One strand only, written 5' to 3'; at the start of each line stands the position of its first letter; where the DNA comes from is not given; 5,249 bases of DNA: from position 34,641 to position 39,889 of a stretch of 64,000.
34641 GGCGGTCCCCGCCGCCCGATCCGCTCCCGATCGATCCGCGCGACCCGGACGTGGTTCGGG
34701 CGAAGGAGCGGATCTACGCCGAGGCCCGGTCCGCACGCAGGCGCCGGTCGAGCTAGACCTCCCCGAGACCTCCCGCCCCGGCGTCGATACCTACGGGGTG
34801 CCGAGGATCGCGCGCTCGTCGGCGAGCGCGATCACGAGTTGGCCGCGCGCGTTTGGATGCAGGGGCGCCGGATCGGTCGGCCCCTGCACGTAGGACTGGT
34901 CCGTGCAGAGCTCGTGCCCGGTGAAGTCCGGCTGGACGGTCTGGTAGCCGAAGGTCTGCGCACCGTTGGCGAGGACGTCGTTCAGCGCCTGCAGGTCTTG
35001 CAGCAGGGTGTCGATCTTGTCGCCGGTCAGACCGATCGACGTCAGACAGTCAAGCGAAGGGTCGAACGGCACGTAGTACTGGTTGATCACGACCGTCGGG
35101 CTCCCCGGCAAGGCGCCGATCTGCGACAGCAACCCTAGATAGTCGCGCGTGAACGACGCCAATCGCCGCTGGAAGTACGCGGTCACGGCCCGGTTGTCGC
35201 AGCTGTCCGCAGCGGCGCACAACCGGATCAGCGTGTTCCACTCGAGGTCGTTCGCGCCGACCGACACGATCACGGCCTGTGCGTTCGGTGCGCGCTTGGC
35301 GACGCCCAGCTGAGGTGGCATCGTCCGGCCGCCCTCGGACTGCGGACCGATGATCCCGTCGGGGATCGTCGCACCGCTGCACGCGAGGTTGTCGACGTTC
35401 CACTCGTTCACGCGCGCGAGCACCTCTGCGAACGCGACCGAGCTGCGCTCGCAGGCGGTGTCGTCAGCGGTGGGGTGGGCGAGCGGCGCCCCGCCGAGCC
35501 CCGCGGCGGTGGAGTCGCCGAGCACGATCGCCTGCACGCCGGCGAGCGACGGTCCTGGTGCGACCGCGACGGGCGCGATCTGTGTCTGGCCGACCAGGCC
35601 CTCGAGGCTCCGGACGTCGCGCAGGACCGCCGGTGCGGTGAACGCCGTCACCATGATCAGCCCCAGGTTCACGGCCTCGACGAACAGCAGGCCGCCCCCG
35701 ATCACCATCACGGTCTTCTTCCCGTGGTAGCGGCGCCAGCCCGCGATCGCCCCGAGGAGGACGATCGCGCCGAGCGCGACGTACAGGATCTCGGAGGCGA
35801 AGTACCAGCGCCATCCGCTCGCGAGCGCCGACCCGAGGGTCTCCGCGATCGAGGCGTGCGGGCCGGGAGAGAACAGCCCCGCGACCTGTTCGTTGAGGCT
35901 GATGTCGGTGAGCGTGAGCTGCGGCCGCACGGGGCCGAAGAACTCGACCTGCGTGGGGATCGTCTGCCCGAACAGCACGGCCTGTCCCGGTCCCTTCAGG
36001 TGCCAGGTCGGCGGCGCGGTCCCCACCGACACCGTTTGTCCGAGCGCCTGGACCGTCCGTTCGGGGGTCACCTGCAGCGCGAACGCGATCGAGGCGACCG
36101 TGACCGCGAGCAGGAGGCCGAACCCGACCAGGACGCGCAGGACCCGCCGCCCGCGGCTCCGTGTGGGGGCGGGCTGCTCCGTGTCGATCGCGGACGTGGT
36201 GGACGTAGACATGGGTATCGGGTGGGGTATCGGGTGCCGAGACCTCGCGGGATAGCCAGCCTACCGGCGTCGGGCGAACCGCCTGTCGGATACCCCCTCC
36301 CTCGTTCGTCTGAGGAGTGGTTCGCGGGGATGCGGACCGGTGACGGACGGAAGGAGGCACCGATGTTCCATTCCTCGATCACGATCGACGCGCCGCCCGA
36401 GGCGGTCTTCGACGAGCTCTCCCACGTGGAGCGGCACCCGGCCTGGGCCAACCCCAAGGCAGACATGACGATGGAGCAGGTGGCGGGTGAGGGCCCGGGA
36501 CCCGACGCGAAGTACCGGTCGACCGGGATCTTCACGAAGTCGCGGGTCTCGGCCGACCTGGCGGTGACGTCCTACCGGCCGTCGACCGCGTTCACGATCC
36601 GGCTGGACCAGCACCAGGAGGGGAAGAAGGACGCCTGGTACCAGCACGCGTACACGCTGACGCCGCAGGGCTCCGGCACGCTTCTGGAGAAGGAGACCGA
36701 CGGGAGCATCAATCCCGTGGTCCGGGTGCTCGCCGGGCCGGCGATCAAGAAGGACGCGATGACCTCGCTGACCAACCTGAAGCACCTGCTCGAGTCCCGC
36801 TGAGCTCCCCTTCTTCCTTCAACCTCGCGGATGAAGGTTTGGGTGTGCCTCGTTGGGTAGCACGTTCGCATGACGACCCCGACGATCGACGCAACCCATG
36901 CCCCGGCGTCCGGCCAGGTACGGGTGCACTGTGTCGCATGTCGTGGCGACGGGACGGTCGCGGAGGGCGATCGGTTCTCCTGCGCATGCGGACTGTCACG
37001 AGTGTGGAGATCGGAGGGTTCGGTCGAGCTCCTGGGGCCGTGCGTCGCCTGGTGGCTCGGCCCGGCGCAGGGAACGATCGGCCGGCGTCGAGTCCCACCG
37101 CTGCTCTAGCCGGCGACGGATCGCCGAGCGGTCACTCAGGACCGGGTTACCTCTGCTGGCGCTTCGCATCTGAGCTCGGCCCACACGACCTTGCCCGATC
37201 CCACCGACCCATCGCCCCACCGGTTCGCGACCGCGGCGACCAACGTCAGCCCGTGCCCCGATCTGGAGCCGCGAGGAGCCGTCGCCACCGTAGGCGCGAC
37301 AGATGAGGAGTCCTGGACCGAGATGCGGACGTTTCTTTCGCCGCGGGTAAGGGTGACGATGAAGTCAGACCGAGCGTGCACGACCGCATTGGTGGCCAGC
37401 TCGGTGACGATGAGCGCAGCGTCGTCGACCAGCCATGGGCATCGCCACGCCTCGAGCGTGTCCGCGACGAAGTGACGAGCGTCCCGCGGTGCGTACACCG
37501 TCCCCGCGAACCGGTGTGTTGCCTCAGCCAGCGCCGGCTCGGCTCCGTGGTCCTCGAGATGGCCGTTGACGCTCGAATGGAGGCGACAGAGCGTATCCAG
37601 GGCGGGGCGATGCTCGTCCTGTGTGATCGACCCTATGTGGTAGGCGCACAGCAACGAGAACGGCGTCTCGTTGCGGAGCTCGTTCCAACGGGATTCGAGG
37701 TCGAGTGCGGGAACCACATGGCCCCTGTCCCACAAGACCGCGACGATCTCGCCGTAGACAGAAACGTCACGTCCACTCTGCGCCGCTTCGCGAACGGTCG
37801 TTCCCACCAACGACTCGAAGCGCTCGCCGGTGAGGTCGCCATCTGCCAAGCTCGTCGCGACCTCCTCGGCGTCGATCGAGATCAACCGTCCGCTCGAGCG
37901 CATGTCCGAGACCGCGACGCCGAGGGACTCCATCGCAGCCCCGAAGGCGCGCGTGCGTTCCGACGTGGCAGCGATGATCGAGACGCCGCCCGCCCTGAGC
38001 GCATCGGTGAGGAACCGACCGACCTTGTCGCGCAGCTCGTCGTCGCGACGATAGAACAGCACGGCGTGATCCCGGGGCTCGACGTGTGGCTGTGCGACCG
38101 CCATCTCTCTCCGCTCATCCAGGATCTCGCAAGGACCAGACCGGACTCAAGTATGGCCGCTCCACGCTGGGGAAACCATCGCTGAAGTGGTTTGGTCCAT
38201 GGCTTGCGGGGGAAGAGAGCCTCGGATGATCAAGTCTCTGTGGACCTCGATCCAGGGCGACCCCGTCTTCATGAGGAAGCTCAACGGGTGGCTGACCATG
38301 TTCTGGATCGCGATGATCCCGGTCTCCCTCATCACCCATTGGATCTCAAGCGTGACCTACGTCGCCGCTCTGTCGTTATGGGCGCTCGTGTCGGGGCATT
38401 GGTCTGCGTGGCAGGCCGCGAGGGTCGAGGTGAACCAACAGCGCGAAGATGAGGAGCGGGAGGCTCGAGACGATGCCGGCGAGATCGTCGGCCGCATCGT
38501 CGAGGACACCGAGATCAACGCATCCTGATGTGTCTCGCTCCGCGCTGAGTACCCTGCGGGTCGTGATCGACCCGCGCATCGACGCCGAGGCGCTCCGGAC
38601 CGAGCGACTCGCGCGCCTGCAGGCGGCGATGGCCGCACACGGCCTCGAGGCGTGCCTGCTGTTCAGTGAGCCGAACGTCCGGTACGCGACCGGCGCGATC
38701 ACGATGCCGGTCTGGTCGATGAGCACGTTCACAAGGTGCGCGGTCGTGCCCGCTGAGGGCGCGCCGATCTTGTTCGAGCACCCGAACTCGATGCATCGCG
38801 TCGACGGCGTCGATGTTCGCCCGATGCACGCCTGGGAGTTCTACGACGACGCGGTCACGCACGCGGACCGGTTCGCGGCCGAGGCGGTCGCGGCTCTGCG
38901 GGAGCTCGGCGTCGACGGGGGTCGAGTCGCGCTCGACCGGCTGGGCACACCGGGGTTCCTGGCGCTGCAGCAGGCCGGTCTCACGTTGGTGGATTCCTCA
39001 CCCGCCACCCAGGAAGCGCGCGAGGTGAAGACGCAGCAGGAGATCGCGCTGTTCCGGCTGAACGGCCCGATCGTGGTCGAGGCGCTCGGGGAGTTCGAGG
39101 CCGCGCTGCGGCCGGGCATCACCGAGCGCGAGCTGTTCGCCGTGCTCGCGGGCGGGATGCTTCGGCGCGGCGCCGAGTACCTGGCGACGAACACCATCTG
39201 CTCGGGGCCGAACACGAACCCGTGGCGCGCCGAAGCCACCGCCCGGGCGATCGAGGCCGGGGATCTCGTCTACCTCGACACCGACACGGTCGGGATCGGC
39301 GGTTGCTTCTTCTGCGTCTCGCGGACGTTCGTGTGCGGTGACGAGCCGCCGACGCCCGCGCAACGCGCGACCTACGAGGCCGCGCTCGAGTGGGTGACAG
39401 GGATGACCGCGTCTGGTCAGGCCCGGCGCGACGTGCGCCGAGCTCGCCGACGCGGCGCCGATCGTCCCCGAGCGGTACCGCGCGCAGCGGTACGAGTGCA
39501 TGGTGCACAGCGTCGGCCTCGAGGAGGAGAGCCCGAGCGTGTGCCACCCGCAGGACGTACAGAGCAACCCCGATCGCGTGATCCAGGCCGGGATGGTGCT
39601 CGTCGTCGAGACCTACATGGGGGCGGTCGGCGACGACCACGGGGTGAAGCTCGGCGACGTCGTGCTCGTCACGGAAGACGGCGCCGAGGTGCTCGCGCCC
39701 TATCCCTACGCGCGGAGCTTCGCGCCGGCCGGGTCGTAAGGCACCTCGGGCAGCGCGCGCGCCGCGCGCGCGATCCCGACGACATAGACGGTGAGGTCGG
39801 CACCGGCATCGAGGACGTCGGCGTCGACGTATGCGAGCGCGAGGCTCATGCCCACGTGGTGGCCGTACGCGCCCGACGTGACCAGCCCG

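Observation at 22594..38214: A self-contained SigB/F regulon readable from sequence: nine matching promoters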

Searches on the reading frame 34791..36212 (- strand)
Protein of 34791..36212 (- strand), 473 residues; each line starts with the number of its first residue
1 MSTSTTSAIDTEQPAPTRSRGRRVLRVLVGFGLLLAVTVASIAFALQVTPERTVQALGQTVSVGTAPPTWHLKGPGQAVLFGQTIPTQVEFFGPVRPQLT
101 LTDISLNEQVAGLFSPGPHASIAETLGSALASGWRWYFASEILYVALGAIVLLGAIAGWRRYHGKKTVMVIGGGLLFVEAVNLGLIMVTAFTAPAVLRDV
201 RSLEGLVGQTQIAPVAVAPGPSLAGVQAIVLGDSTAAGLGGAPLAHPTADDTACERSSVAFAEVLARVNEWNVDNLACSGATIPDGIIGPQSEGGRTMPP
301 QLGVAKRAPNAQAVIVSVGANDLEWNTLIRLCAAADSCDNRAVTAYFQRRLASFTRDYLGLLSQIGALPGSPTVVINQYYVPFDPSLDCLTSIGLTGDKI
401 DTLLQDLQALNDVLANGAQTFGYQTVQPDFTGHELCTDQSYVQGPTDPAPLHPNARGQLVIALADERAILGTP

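Call 7: search_protein_families(library=pfam, proteins=[window:34791-36212:-], max_evalue=0.01)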
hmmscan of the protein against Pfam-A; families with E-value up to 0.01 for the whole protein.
window:34791-36212:- (473 aa): 2 families
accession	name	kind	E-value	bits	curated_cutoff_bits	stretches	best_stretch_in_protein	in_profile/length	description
PF13472.12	Lipase_GDSL_2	-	1.3e-16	62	32.9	1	230-458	1-176/178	GDSL-like Lipase/Acylhydrolase family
PF00657.28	Lipase_GDSL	-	4.1e-05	24.2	23.6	1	230-462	3-205/208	GDSL-like Lipase/Acylhydrolase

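Call 21: find_related_loci(query=window:34791-36212:-, collection=metagenome_contigs, flank=6000)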
Query window:34791-36212:- (473 aa) in metagenome_contigs; peptide patterns used: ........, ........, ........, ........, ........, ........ (x = any residue, [..] = any of these).
92 stretches matched a pattern; 36 encode a relative of the query (tblastn E <= 1e-3); 36 distinct loci.
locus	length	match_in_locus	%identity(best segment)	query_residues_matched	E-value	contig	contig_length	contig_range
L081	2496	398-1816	98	1-473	0e+0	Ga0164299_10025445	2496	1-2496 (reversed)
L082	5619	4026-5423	87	8-473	0e+0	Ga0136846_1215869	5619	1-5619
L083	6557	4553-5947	85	9-473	0e+0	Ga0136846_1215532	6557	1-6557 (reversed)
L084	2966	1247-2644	86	8-473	0e+0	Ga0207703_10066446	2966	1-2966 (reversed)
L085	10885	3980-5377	86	8-473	0e+0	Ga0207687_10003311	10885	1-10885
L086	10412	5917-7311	84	9-473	0e+0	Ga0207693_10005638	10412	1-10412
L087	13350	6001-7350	87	24-473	0e+0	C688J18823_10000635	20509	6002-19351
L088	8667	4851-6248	86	8-473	0e+0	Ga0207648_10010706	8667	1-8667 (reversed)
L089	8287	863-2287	84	1-473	0e+0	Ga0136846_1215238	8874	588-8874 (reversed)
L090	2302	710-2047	86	28-473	0e+0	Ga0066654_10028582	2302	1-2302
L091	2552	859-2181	88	27-467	0e+0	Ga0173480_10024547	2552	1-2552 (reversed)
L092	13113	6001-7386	73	12-473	0e+0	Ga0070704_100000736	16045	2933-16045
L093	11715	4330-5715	73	12-473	0e+0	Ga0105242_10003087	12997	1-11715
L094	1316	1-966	87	152-473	0e+0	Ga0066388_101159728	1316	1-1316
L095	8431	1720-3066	65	22-470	0e+0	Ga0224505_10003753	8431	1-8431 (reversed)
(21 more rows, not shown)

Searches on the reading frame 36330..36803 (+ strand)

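Call 7: search_protein_families(library=pfam, proteins=[window:36330-36803:+], max_evalue=0.01)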
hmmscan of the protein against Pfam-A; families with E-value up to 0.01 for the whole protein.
window:36330-36803:+ (157 aa): 1 family
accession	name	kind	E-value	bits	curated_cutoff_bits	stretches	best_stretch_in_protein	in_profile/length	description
PF10604.15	Polyketide_cyc2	-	5.2e-12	46.7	27.4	1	13-155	4-142/142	Polyketide cyclase / dehydrase and lipid transport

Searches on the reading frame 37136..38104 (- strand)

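Call 25: search_protein_families(library=pfam, proteins=[window:37136-38104:-], max_evalue=0.01)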
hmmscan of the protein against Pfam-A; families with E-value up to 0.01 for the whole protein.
window:37136-38104:- (322 aa): 3 families
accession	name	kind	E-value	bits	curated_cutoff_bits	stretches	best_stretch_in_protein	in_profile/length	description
PF14417.12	MEDS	-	7.2e-19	68.6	29.8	1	12-171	1-155/161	MEDS: MEthanogen/methylotroph, DcmR Sensory domain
PF13581.12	HATPase_c_2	-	2.4e-08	34.5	27.4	1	207-296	9-112/127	Histidine kinase-like ATPase domain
PF02518.31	HATPase_c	-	3.8e-05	24.5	26.4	1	229-312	6-108/111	Histidine kinase-, DNA gyrase B-, and HSP90-like ATPase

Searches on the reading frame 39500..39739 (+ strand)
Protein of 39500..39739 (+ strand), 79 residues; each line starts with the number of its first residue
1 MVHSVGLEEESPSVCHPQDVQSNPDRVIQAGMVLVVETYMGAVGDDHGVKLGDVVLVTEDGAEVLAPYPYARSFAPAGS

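Call 25: search_protein_families(library=pfam, proteins=[window:39500-39739:+], max_evalue=0.01)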
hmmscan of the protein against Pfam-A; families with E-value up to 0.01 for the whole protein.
window:39500-39739:+ (79 aa): 1 family
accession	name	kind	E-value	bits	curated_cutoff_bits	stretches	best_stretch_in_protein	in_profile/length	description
PF00557.29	Peptidase_M24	-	6.3e-06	26.5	23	1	3-59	156-208/208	Metallopeptidase family M24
